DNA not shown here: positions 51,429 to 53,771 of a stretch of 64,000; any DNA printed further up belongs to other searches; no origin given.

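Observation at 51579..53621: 680-aa membrane-anchored pseudokinase-like protein directly downstream of virD4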

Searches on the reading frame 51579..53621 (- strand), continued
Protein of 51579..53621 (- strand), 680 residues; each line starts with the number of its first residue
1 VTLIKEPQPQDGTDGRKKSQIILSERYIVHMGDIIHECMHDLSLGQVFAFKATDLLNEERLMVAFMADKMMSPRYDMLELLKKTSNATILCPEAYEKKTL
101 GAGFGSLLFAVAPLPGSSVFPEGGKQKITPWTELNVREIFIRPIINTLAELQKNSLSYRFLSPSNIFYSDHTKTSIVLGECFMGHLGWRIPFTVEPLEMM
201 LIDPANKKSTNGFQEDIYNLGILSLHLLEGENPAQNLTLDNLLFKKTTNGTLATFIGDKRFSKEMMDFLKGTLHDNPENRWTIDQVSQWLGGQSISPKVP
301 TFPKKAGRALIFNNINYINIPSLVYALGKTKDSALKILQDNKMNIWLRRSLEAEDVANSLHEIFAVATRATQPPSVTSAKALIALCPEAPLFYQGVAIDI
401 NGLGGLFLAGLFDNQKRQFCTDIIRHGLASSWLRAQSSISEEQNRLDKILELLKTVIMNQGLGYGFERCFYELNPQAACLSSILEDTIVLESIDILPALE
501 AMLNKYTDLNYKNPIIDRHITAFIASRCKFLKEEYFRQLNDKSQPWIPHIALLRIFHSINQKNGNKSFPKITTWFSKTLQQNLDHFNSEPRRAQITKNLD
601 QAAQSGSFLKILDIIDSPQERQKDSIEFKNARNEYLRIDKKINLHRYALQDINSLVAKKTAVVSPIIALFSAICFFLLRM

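Call 24: find_related_loci(query=A3, collection=genome_contigs, flank=10000)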
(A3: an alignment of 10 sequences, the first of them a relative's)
Query A3 (680 aa) in genome_contigs; peptide patterns used: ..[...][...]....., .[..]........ (x = any residue, [..] = any of these).
590 stretches matched a pattern; 509 encode a relative of the query (tblastn E <= 1e-3); the best 80 are kept; 80 distinct loci.
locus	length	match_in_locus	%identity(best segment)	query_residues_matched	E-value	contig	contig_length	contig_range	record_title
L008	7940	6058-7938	64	9-635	0e+0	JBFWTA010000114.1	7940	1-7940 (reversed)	MAG: Bdellovibrionales bacterium isolate CA_2019_TPBF_36 NODE_36461_length_7940_cov_3.030078_TPBF, whole genome shotgun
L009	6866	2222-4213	62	17-680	0e+0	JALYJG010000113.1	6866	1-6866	MAG: Pseudomonadota bacterium isolate HIE bin45 SD1477_NODE_1906_length_6866_cov_0.903992, whole genome shotgun sequence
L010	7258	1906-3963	60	1-680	0e+0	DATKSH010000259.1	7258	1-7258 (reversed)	MAG TPA_asm: Alphaproteobacteria bacterium isolate SMAG_U14049 k141_828330, whole genome shotgun sequence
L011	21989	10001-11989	60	16-676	0e+0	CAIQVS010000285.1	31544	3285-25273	MAG: uncultured proteobacterium isolate I3b_bin-431 genome assembly, contig: bin-431:285/454, whole genome shotgun seque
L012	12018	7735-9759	58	2-680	0e+0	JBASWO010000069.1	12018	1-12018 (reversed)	MAG: Alphaproteobacteria bacterium isolate MFD03231_ilm_asm_bin56 k127_40669, whole genome shotgun sequence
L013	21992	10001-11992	60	15-677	0e+0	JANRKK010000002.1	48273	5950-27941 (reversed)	MAG: Alphaproteobacteria bacterium isolate bins.322 k141_1884359, whole genome shotgun sequence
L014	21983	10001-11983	57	17-676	0e+0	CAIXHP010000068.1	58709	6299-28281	MAG: uncultured proteobacterium isolate I2_bin-116 genome assembly, contig: bin-116:68/70, whole genome shotgun sequence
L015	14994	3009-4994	56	17-677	0e+0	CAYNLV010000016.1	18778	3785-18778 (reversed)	MAG TPA_asm: uncultured Rhodospirillaceae bacterium isolate binchicken_co117_449 genome assembly, contig: NODE_5519_leng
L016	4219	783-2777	57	17-680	0e+0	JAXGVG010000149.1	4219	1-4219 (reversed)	MAG: Alphaproteobacteria bacterium isolate AnMBR.bin438 bin438_149, whole genome shotgun sequence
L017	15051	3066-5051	55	17-677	0e+0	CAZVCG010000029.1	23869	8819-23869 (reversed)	MAG TPA_asm: uncultured Rhodospirillaceae bacterium isolate SRP290908_co2_189 genome assembly, contig: NODE_2697_length_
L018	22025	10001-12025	55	6-680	0e+0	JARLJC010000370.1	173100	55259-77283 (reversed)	MAG: Alphaproteobacteria bacterium isolate MAG_CA1 MetaCoAG_Bin_1_Anoxic_k141_2893407, whole genome shotgun sequence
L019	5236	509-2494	56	15-676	0e+0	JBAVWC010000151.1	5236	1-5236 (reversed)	MAG: Alphaproteobacteria bacterium isolate MFD02472_ilm_asm_bin11 k127_116400, whole genome shotgun sequence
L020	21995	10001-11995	55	16-680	0e+0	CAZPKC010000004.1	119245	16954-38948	MAG TPA_asm: uncultured Rhodospirillaceae bacterium isolate binchicken_co3_43 genome assembly, contig: NODE_323_length_1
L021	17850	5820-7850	55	4-680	0e+0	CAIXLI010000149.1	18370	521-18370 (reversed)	MAG: uncultured proteobacterium isolate I2_bin-054 genome assembly, contig: bin-054:149/228, whole genome shotgun sequen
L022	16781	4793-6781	56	18-680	0e+0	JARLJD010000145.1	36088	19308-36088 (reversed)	MAG: Alphaproteobacteria bacterium isolate MAG_CA70 MetaCoAG_Bin_70_Anoxic_k141_1608993, whole genome shotgun sequence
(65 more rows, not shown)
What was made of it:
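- Tried and rejected: I repeated it with the closer subset A3 (call 24).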

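Call 26: predict_structure(alignment_id=A1)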
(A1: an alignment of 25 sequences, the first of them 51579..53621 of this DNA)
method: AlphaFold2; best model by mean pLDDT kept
length: 680 residues; sequences in the alignment: 25
mean_pLDDT: 86.7   pTM: 0.80
mean pLDDT of the five models: 86.7, 83.7, 83.0, 82.9, 81.8
residues with pLDDT >= 90: 342; 70-90: 305; 50-70: 16; < 50: 17
segments of 3 or more residues with pLDDT < 50: 1-17
pLDDT, mean of each block of 10 residues (from residue 1): 33 51 92 88 80 94 88 87 90 90 80 90 82 95 95 89 89 89 79 83 75 86 94 87 88 89 94 91 95 88 88 92 90 87 94 94 89 91 92 90 87 90 94 88 90 92 94 90 88 93 75 85 95 93 88 95 91 89 78 88 92 82 81 86 80 73 77 80
secondary structure, 60 per line:
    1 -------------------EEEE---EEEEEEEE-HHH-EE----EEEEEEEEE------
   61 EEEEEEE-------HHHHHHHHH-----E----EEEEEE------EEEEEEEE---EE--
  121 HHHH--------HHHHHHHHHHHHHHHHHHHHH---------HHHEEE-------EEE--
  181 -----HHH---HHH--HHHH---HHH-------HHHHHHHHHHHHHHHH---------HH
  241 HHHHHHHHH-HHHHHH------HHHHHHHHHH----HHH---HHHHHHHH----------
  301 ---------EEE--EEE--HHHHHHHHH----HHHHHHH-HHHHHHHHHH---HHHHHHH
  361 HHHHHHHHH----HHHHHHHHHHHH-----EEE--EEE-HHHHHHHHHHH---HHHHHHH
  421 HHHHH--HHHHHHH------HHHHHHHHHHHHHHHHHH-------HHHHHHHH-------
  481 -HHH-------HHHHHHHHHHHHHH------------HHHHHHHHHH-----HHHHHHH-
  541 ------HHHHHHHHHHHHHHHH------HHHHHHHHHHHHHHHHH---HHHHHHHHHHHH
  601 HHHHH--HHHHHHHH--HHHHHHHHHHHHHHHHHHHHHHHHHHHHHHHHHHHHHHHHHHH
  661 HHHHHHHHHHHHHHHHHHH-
elements in order: E20-23 E27-34 E46-54 E61-67 H75-83 E94-99 E106-113 H121-124 H133-153 E166-168 E176-178 H197-200 H214-229 H239-249 H251-256 H263-272 H283-290 E310-312 E315-317 H320-328 H333-339 H341-350 H354-369 H374-385 E391-393 E396-398 H400-410 H414-425 H428-434 H441-458 H466-473 H492-505 H518-527 H533-539 H547-562 H569-585 H589-605 H608-615 H618-679
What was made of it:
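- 51582..51770 (-): Long terminal helix (residues 618-680) that ends in the only hydrophobic segment. The tail-anchor TM spans residues ~659-678, window 51588-51647. D624 and A631 are near-invariant. DSSP on the model shows helix 618-679 (call 26).
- On Active Hanks-type (eukaryotic-like) Ser/Thr protein kinase: AF2 pLDDT 86.7 (call 26).
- Checked: The AF2 model has pLDDT 86.7 and pTM 0.80 (call 26).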

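Call 29: fold_search(model_id=the predicted structure, library=pdb)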
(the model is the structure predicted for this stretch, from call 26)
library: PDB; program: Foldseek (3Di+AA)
matches with E <= 10: 1545; with E <= 0.001: 1445
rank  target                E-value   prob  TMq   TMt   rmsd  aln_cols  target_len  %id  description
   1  3mwu                  2.2e-08  1.00  0.29  0.43  22.1       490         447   16  Activated Calcium-Dependent Protein Kinase 1 from Cryptosporidium parvum (CpCDPK1) in complex with bumped kinase inhibit (released 2010-07-21)
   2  9mi4                  2.6e-08  1.00  0.29  0.42  22.2       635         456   14  Crystal structure of calcium-dependent protein kinase 1 (CDPK1) from Cryptosporidium parvum in complex with inhibitor WI (released 2025-12-17)
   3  3ncg                  2.8e-08  1.00  0.29  0.45  22.0       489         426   16  Activated Calcium-Dependent Protein Kinase 1 from Cryptosporidium parvum (CpCDPK1) in complex with bumped kinase inhibit (released 2010-07-21)
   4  9nu0                  3.4e-08  1.00  0.29  0.42  21.6       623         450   15  Crystal structure of calcium-dependent protein kinase 1 (CDPK1) from Cryptosporidium parvum in complex with inhibitor WI (released 2026-04-01)
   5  9ntz                  4.2e-08  1.00  0.29  0.43  21.8       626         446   15  Crystal structure of calcium-dependent protein kinase 1 (CDPK1) from Cryptosporidium parvum in complex with inhibitor BK (released 2026-04-01)
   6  9d8s                  5.1e-08  1.00  0.30  0.47  20.2       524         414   15  Crystal Structure of calcium-dependent protein kinase 1 (CDPK1) from Cryptosporidium parvum (AMP/Mg bound) (released 2024-09-04)
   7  6i2p_A                5.3e-08  1.00  0.29  0.65   6.6       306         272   17  Crystal structure of the Mycobacterium tuberculosis PknB kinase domain (L33E mutant) in complex with its substrate Gar (released 2019-05-22)
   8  9ntx                  5.6e-08  1.00  0.29  0.45  21.9       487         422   15  Crystal structure of calcium-dependent protein kinase 1 (CDPK1) from Cryptosporidium parvum in complex with inhibitor WI (released 2026-04-01)
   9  9ntr                  1.0e-07  1.00  0.30  0.43  21.5       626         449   14  Crystal structure of calcium-dependent protein kinase 1 (CDPK1) from Cryptosporidium parvum in complex with inhibitor WI (released 2026-04-01)
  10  4u44_A                1.4e-07  1.00  0.30  0.65   5.2       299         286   18  MAP4K4 in complex with inhibitor (compound 16) (released 2014-09-03)
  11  5xzv_B                1.6e-07  1.00  0.30  0.52   3.8       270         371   19  Crystal structure of Rad53 1-466 in complex with AMP-PNP (released 2017-10-11)
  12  6qas_A                1.6e-07  1.00  0.31  0.71   4.6       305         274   14  Crystal structure of ULK1 in complexed with PF-03814735 (released 2019-02-27)
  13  5ax9_A                1.6e-07  1.00  0.30  0.66   5.4       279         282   19  Crystal structure of the kinase domain of human TRAF2 and NCK-interacting protein kinase in complex with compund 9 (released 2016-07-27)
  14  4u45_A                1.8e-07  1.00  0.30  0.64   5.2       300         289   17  MAP4K4 in complex with inhibitor (compound 25) (released 2014-09-03)
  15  6i2p_B                1.8e-07  1.00  0.28  0.64   6.4       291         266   17  Crystal structure of the Mycobacterium tuberculosis PknB kinase domain (L33E mutant) in complex with its substrate Gar (released 2019-05-22)
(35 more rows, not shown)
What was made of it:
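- Checked: It gives 1,445 Foldseek PDB hits at E<=1e-3, and every one of the 50 matches listed is a protein kinase, with target-normalised TM 0.65-0.79 for isolated kinase domains (call 29).
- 1,445 Foldseek PDB hits at E<=1e-3; all 50 listed are protein kinases (call 29).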

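Call 37: search_protein_representatives(alignment_id=A1)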
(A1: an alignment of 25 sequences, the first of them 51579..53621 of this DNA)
Query: 25 sequences, 674 profile positions. Proteins with E-value up to 0.001 (for the whole library): 54843; up to 1e-10: 3638; up to 1e-30: 1311. The best 150 are listed.
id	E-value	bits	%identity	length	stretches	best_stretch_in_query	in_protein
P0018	1.0e-273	926.1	-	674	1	1-673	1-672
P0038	5.1e-251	851.2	-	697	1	5-673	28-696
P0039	1.8e-249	846.1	-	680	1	1-674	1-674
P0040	7.3e-239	811.0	-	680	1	10-672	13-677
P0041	6.2e-236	801.3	-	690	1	11-672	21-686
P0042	1.6e-234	796.7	-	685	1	11-670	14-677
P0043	2.5e-232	789.4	-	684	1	7-671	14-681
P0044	6.4e-228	774.8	-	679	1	1-669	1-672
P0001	4.4e-227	772.0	-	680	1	8-669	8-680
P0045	1.8e-226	770.0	-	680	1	9-672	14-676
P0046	3.0e-226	769.3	-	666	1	15-673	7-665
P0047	4.3e-225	765.5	-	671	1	1-671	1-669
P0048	1.3e-223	760.6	-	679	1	11-670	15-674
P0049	1.4e-223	760.5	-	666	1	15-672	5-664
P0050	4.0e-223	759.0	-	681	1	7-668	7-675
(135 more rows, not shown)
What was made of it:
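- On Unnamed alphaproteobacterial tail-anchored pseudokinase family (defined here): The 99%-identical representative P0001 scores E 4.4e-227 over profile positions 8-669 (call 37).
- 1,311 clusters at 50% identity with E<=1e-30; the 150 listed are 614-772 aa (most 650-730), and all but a few N-terminally short sequences match the profile end to end (call 37).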

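Call 38: search_protein_families(library=pfam, proteins=[P0018, P0019, P0006, P0004, P0038, L005:10062-10559:+, L007:10077-10574:+], max_evalue=1)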
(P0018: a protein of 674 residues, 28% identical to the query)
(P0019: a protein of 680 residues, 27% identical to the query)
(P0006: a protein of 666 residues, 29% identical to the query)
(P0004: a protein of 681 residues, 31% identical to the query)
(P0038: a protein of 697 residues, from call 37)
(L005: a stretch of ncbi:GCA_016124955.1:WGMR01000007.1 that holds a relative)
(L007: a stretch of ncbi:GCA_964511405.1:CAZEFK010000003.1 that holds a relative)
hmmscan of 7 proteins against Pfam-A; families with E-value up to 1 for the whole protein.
P0018 (674 aa): 1 family
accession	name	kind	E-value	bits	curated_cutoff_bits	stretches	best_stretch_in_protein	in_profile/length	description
PF00069.31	Pkinase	-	7.7e-06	25.9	31.7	1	204-277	178-259/263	Protein kinase domain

P0019 (680 aa): 1 family
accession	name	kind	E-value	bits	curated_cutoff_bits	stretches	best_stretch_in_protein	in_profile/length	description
PF00069.31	Pkinase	-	9.9e-06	25.6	31.7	1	208-279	178-257/263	Protein kinase domain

P0006 (666 aa): 1 family
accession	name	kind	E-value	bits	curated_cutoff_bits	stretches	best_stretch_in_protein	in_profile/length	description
PF00069.31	Pkinase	-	2.1e-05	24.5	31.7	1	113-264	96-256/263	Protein kinase domain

P0004 (681 aa): 1 family
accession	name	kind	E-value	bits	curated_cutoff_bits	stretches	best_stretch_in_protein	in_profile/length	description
PF00069.31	Pkinase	-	2.8e-06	27.4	31.7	1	134-282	99-256/263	Protein kinase domain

P0038 (697 aa): 1 family
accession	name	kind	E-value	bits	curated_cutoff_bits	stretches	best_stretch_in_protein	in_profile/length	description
PF00069.31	Pkinase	-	0.27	11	31.7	1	226-297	177-256/263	Protein kinase domain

L005:10062-10559:+ (165 aa): 0 families

L007:10077-10574:+ (165 aa): 0 families
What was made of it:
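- On Active Hanks-type (eukaryotic-like) Ser/Thr protein kinase: Other family members score 11-27 bits (call 38).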

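Call 39: search_protein_families(library=ncbifam, proteins=[P0018, P0019, P0006, P0004, L005:10062-10559:+, L007:10077-10574:+], max_evalue=1)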
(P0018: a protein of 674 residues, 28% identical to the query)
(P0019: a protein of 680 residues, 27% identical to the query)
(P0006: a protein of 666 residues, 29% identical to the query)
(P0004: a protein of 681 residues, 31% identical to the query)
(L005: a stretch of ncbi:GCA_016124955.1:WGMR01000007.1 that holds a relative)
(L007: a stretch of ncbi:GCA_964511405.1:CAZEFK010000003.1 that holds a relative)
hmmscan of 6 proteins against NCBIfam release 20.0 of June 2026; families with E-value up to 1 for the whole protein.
P0018 (674 aa): 3 families
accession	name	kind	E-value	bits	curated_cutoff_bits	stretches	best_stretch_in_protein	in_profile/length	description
NF038150.1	lanthi_synth_IV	equivalog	5.9e-09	34.8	650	1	201-319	374-490/851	class IV lanthionine synthetase LanL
NF047741.1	antiphage_MADS6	equivalog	0.0033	16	460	1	202-277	382-455/612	methylation-associated defense system protein kinase MAD6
NF041824.1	daptide_HExxH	equivalog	0.091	11.9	300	1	570-669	38-138/379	daptide biosynthesis intramembrane metalloprotease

P0019 (680 aa): 2 families
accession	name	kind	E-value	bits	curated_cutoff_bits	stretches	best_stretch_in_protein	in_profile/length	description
NF038150.1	lanthi_synth_IV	equivalog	4.2e-07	28.7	650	1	205-306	374-471/851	class IV lanthionine synthetase LanL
NF047741.1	antiphage_MADS6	equivalog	0.00069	18.3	460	1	208-281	384-455/612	methylation-associated defense system protein kinase MAD6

P0006 (666 aa): 2 families
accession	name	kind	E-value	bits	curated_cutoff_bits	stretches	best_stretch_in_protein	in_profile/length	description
NF038150.1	lanthi_synth_IV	equivalog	2.8e-09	35.9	650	1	127-275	310-459/851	class IV lanthionine synthetase LanL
NF047741.1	antiphage_MADS6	equivalog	1.3e-05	24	460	1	125-265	309-453/612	methylation-associated defense system protein kinase MAD6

P0004 (681 aa): 3 families
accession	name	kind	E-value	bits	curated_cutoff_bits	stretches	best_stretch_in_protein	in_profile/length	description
NF038150.1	lanthi_synth_IV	equivalog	8.1e-11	41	650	1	137-303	302-467/851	class IV lanthionine synthetase LanL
NF047741.1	antiphage_MADS6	equivalog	2.3e-09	36.4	460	1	108-281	275-450/612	methylation-associated defense system protein kinase MAD6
TIGR02957.1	SigX4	subfamily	0.036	13.3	323.25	1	584-673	162-251/281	RNA polymerase sigma-70 factor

L005:10062-10559:+ (165 aa): 0 families

L007:10077-10574:+ (165 aa): 0 families

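Call 48: list_cluster_members(proteins=[P0006, P0010, P0013, P0021, P0024, P0027, P0004, P0037, P0001])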
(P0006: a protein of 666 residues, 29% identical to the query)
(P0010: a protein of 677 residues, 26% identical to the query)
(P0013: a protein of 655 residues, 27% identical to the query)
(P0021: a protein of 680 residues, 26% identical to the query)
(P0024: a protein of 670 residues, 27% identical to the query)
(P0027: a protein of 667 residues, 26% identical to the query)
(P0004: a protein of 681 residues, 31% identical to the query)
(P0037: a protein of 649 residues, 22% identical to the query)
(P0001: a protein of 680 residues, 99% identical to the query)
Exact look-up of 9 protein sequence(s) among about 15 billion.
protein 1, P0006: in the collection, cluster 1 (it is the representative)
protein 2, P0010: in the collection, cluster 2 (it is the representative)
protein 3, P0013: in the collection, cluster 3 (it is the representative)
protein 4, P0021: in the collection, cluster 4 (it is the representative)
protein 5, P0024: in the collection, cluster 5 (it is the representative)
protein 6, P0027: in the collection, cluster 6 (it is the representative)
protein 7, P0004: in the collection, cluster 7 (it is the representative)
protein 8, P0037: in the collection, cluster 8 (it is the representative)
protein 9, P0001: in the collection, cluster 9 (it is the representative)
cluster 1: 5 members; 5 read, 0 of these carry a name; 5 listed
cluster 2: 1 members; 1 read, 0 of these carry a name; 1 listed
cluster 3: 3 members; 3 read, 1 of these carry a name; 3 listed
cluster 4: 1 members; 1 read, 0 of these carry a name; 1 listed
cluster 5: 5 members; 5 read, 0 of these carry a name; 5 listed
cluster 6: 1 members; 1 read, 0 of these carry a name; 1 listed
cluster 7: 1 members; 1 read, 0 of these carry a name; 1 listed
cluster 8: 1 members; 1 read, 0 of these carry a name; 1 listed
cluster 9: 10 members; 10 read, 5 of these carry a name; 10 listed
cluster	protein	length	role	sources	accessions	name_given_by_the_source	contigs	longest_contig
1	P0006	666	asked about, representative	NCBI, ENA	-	-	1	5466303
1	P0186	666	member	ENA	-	-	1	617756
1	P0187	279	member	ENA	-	-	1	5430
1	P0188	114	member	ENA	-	-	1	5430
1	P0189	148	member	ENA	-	-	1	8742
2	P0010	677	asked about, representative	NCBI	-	-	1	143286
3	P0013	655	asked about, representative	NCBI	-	-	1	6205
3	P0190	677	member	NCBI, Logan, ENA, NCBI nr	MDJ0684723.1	MAG: hypothetical protein QNJ84_08485 [Alphaproteobacteria bacterium] | hypothetical protein [Alphaproteobacteria bacterium]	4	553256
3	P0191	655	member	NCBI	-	-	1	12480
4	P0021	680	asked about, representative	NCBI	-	-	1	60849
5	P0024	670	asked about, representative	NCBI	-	-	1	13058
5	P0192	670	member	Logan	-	-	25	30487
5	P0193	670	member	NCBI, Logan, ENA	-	-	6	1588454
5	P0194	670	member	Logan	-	-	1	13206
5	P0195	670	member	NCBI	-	-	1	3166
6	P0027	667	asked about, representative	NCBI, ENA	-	-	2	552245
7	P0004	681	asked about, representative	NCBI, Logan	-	-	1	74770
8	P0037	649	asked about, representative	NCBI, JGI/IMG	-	-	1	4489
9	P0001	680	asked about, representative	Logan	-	-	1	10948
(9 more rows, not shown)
